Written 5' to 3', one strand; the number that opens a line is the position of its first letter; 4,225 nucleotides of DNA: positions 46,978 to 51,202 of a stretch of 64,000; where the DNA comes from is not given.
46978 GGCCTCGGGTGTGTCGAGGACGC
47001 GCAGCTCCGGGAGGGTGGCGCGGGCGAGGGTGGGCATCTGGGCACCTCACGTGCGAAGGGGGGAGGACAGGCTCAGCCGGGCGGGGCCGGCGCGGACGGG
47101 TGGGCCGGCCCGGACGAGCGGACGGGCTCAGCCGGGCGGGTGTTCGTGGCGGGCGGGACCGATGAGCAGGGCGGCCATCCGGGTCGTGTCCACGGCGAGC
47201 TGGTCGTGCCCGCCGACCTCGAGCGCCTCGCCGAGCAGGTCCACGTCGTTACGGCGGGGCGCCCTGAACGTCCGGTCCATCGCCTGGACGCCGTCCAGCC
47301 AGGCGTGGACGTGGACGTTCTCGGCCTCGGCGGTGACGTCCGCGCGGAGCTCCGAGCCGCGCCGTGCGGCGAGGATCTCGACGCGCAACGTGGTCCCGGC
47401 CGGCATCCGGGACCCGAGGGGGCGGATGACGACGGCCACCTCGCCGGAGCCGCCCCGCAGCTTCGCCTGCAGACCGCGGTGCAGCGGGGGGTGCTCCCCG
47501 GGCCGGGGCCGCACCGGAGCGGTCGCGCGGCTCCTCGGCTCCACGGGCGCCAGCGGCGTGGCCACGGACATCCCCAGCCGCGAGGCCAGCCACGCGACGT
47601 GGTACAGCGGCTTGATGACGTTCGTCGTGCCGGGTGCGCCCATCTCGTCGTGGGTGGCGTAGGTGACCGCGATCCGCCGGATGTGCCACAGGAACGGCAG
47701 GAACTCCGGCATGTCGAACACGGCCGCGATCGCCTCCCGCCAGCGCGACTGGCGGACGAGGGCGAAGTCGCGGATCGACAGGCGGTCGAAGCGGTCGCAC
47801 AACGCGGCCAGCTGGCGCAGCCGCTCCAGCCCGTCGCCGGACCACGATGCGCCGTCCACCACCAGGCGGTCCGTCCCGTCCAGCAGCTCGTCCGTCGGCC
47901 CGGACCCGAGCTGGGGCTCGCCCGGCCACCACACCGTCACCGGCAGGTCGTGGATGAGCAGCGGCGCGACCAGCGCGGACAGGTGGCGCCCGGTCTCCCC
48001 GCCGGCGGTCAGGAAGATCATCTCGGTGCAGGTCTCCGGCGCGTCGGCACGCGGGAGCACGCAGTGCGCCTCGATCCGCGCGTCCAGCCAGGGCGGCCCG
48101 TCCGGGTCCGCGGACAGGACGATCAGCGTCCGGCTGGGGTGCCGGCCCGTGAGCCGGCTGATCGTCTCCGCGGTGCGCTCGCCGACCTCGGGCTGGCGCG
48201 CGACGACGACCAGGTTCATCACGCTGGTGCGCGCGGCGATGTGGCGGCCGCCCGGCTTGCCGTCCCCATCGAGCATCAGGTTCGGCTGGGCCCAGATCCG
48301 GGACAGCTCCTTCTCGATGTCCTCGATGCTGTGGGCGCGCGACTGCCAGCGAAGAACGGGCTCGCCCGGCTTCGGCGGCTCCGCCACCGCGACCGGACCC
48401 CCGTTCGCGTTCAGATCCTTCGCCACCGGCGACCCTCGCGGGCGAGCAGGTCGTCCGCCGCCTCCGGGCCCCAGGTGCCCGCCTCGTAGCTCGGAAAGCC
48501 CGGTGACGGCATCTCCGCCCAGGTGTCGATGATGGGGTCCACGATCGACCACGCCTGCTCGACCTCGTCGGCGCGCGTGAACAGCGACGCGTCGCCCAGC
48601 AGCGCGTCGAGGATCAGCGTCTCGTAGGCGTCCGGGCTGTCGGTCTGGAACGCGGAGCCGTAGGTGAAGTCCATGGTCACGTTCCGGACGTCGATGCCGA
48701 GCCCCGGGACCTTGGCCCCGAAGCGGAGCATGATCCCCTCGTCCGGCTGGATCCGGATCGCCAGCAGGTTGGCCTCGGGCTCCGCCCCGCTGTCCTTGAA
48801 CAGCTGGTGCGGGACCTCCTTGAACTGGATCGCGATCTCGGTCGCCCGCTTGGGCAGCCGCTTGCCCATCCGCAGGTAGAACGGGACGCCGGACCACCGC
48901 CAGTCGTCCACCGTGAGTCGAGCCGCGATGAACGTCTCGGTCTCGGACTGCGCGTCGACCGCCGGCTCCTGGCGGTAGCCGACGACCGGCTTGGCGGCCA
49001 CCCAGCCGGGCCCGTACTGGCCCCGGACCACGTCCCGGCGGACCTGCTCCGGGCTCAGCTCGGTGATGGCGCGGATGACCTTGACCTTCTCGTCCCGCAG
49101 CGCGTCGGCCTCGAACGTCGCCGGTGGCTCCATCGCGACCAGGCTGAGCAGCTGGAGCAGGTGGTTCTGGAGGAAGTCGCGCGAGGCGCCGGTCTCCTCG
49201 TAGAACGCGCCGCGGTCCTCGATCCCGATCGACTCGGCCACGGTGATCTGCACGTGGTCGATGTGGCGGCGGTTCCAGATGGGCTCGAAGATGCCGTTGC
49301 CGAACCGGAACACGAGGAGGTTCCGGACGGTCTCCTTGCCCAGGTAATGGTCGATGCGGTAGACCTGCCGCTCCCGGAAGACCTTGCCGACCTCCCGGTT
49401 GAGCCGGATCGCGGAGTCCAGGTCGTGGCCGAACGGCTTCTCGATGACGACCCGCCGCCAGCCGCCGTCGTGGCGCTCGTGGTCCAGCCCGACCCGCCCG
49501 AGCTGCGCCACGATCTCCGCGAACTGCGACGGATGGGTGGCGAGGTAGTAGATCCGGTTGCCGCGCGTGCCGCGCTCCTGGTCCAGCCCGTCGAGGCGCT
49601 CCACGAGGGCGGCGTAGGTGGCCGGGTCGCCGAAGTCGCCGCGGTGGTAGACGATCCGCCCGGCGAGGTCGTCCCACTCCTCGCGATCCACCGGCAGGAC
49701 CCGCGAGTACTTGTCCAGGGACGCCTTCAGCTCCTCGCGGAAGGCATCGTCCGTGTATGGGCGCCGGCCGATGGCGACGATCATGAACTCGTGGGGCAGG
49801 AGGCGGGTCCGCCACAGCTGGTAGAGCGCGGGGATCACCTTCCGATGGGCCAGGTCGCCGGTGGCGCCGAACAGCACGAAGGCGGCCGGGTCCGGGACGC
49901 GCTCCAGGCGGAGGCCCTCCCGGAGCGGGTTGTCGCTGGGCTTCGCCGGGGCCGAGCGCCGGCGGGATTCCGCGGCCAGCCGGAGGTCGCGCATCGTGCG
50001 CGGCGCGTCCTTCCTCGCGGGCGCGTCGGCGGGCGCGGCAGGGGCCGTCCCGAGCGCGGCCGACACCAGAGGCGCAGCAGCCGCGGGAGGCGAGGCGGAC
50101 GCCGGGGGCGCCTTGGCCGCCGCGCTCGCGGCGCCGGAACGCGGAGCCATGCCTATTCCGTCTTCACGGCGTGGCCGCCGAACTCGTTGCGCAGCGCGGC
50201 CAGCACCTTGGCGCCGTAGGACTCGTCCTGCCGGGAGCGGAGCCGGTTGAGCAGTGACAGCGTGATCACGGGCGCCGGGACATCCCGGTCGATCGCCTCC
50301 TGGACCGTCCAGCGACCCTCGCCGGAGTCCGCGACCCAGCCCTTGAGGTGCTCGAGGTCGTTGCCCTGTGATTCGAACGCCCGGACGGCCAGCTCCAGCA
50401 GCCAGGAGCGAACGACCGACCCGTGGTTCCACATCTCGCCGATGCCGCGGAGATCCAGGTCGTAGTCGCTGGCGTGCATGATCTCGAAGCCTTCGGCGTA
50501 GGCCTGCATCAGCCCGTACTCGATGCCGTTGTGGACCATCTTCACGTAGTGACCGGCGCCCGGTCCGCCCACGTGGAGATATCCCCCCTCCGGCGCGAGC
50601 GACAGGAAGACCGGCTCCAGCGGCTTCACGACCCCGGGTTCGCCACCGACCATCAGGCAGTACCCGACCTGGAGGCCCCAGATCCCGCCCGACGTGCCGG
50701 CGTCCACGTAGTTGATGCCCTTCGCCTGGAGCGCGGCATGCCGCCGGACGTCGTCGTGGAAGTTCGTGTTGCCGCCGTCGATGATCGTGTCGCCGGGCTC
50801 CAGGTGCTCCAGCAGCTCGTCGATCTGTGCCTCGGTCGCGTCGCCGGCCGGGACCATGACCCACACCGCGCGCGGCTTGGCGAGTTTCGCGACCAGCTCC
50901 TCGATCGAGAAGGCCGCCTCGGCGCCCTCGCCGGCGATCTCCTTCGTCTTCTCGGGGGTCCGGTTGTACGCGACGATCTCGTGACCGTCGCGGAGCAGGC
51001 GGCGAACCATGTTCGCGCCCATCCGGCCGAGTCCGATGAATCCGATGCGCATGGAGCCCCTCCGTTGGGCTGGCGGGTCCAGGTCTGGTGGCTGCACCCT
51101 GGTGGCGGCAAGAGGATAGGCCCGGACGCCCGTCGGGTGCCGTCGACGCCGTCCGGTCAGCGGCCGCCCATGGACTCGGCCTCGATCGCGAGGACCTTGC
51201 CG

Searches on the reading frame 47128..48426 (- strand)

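Call 82: search_protein_families(library=pfam, proteins=[window:47128-48426:-], max_evalue=0.0001)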
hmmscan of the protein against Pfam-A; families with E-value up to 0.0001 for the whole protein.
window:47128-48426:- (432 aa): 2 families
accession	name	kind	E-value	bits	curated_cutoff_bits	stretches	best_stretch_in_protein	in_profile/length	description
PF10128.15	OpcA_G6PD_assem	-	2.9e-19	69.7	27.9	1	92-205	4-115/118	Glucose-6-phosphate dehydrogenase subunit N-terminal domain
PF20171.3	OpcA_G6PD_C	-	5.5e-09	37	27.7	1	218-409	3-129/135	Glucose-6-phosphate dehydrogenase subunit C-terminal domain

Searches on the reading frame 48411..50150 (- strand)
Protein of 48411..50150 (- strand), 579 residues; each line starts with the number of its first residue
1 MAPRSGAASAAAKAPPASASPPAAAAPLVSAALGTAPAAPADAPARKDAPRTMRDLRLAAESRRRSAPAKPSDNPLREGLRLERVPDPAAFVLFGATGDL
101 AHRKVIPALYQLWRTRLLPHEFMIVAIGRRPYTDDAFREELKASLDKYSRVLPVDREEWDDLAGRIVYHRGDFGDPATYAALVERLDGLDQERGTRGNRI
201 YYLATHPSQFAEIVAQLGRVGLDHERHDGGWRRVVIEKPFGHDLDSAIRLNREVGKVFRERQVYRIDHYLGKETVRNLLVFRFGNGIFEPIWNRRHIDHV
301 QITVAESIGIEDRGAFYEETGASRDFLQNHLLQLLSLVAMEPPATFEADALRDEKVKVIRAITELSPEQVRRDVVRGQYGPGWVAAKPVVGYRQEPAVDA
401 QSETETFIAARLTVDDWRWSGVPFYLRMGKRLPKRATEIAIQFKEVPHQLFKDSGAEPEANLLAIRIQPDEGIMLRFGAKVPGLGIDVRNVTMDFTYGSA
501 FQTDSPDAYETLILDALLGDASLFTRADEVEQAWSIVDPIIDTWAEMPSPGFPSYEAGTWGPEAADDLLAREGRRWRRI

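Call 66: search_protein_families(library=pfam, proteins=[window:48411-50150:-], max_evalue=0.00001)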
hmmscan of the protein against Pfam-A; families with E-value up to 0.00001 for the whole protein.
window:48411-50150:- (579 aa): 2 families
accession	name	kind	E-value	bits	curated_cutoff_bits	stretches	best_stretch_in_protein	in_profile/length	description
PF02781.21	G6PD_C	-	7.2e-127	422.9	27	1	279-577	1-296/296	Glucose-6-phosphate dehydrogenase, C-terminal domain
PF00479.28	G6PD_N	-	6.2e-63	213.2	22.1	1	92-277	1-183/183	Glucose-6-phosphate dehydrogenase, NAD binding domain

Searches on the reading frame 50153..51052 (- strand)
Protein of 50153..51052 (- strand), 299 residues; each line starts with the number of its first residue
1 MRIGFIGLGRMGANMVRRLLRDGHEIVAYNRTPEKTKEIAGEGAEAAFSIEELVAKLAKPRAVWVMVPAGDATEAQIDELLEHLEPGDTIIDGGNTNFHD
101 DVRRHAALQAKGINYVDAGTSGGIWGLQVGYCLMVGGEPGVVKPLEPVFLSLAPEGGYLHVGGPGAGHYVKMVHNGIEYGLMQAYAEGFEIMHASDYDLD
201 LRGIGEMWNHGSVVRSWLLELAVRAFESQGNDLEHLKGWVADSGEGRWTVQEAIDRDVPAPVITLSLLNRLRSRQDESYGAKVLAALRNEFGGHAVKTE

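Call 82: search_protein_families(library=pfam, proteins=[window:50153-51052:-], max_evalue=0.0001)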
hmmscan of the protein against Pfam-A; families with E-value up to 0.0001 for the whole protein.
window:50153-51052:- (299 aa): 5 families
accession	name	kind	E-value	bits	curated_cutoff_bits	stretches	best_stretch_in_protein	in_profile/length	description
PF03446.21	NAD_binding_2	-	7.2e-44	150.1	21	1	2-154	1-154/161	NAD binding domain of 6-phosphogluconate dehydrogenase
PF00393.24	6PGD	-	1.9e-22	80.5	27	1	167-277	1-117/290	6-phosphogluconate dehydrogenase, C-terminal domain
PF03807.23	F420_oxidored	-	6.6e-10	39.9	21.6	1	2-92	1-90/94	NADP oxidoreductase coenzyme F420-dependent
PF02826.25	2-Hacid_dh_C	-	1.9e-08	34.3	25.1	1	2-114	38-147/178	D-isomer specific 2-hydroxyacid dehydrogenase, NAD binding domain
PF01488.26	Shikimate_DH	-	3e-05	24.6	24.3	1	2-59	14-75/138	Shikimate / quinate 5-dehydrogenase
